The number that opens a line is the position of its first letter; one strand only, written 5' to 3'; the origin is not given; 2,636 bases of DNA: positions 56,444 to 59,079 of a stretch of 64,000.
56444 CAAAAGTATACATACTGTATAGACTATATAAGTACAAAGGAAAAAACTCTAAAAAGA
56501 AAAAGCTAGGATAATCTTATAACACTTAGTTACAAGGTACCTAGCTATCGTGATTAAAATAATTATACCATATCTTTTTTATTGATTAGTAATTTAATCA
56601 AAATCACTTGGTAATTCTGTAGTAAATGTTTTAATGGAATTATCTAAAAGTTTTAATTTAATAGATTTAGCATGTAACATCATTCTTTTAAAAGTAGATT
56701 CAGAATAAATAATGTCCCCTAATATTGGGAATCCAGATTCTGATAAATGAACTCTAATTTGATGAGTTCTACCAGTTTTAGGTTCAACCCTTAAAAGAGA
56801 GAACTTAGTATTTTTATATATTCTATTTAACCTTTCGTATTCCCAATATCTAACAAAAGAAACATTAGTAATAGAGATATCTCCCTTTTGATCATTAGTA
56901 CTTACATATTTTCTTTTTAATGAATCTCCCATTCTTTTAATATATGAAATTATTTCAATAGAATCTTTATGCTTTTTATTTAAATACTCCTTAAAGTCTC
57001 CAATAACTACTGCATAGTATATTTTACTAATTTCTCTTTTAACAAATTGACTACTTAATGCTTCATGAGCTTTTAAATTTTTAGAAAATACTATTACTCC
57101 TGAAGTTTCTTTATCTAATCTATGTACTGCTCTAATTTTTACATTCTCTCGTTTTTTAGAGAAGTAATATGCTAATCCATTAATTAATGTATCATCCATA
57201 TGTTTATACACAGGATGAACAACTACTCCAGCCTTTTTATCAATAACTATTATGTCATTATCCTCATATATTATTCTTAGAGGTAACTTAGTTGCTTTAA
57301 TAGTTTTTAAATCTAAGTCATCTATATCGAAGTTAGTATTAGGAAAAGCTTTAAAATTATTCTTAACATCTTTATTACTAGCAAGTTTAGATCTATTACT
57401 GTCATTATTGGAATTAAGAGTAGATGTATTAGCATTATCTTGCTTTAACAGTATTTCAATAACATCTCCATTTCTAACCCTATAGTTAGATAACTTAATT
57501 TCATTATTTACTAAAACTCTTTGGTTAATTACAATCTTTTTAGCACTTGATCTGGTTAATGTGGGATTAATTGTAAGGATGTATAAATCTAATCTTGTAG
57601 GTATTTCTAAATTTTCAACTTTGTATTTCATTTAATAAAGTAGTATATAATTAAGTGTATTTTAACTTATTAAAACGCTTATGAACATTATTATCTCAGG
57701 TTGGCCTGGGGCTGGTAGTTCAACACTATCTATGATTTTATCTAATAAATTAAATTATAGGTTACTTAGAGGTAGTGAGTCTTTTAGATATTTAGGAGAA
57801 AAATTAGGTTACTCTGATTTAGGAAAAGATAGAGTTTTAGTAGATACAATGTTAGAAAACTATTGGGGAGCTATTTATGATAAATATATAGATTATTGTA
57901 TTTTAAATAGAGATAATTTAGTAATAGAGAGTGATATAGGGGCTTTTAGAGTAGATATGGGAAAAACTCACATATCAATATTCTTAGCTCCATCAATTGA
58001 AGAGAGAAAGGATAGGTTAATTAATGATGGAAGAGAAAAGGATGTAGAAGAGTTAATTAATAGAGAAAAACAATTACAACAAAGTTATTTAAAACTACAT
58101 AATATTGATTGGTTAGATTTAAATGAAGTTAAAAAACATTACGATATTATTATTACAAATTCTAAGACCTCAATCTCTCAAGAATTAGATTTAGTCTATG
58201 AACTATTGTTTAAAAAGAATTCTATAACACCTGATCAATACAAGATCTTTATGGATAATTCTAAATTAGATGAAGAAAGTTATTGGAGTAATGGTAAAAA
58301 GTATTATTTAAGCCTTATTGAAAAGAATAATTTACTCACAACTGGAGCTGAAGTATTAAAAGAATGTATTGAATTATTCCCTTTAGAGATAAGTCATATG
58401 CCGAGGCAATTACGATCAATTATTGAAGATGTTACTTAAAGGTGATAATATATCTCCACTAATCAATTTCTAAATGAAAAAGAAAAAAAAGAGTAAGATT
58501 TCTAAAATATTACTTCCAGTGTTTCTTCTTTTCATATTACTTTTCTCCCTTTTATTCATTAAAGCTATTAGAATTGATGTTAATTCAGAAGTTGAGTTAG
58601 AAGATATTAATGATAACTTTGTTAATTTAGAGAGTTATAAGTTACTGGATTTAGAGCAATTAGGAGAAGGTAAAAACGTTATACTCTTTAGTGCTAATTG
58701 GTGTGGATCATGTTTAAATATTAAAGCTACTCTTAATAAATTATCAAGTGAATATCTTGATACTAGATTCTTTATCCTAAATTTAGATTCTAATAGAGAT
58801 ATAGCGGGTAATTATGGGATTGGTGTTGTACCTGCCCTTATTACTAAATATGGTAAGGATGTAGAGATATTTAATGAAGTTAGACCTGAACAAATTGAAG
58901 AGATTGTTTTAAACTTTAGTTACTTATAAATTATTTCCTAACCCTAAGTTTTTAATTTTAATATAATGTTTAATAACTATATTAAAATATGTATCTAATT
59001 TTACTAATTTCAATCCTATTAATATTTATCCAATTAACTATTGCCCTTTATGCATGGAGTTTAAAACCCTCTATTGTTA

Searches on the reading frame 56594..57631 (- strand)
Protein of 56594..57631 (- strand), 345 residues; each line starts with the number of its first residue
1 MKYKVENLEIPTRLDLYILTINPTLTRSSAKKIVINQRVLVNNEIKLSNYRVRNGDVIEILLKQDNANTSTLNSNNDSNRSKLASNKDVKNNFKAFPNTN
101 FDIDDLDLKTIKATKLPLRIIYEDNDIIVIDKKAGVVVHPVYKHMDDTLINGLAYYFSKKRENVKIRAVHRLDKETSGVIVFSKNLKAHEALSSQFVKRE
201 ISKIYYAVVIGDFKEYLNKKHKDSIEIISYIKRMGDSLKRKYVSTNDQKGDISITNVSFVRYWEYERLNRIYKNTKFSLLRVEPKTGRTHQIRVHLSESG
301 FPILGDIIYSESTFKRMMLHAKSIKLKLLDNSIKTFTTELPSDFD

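Call 28: search_protein_families(library=pfam, proteins=[window:56594-57631:-], max_evalue=0.01)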
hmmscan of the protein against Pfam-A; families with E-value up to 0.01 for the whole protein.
window:56594-57631:- (345 aa): 2 families
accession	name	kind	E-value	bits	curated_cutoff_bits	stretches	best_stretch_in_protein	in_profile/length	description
PF00849.27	PseudoU_synth_2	-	7.4e-31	107.9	26.8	1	126-297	1-151/152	RNA pseudouridylate synthase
PF01479.30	S4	-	1.1e-06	28.7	22.8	1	13-58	2-48/48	S4 domain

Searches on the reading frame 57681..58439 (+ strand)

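Call 28: search_protein_families(library=pfam, proteins=[window:57681-58439:+], max_evalue=0.01)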
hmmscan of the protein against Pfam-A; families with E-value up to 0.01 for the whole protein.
window:57681-58439:+ (252 aa): 3 families
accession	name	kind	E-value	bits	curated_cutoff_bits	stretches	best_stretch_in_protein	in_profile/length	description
PF13189.12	Cytidylate_kin2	-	2.1e-07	31.7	28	1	5-162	4-176/176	Cytidylate kinase-like family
PF13238.12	AAA_18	-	2.3e-05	25.3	29.4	1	3-121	1-116/128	AAA domain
PF02224.24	Cytidylate_kin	-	0.0016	18.6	26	0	3-38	1-36/211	Cytidylate kinase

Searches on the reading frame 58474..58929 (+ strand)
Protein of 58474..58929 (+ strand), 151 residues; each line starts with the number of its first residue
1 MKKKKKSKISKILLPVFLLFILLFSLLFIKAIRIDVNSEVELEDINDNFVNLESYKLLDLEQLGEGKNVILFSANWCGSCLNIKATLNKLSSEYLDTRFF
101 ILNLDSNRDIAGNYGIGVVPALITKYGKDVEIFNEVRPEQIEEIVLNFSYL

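Call 32: search_protein_families(library=pfam, proteins=[window:58474-58929:+], max_evalue=0.01)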
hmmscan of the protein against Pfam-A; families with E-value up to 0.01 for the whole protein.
window:58474-58929:+ (151 aa): 2 families
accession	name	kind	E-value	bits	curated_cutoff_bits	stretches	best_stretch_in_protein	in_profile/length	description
PF00085.26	Thioredoxin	-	2.2e-12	47.3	23.5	1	66-144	19-100/103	Thioredoxin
PF14595.12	Thioredoxin_9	-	2.9e-05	24.4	25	1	41-145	18-125/129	Thioredoxin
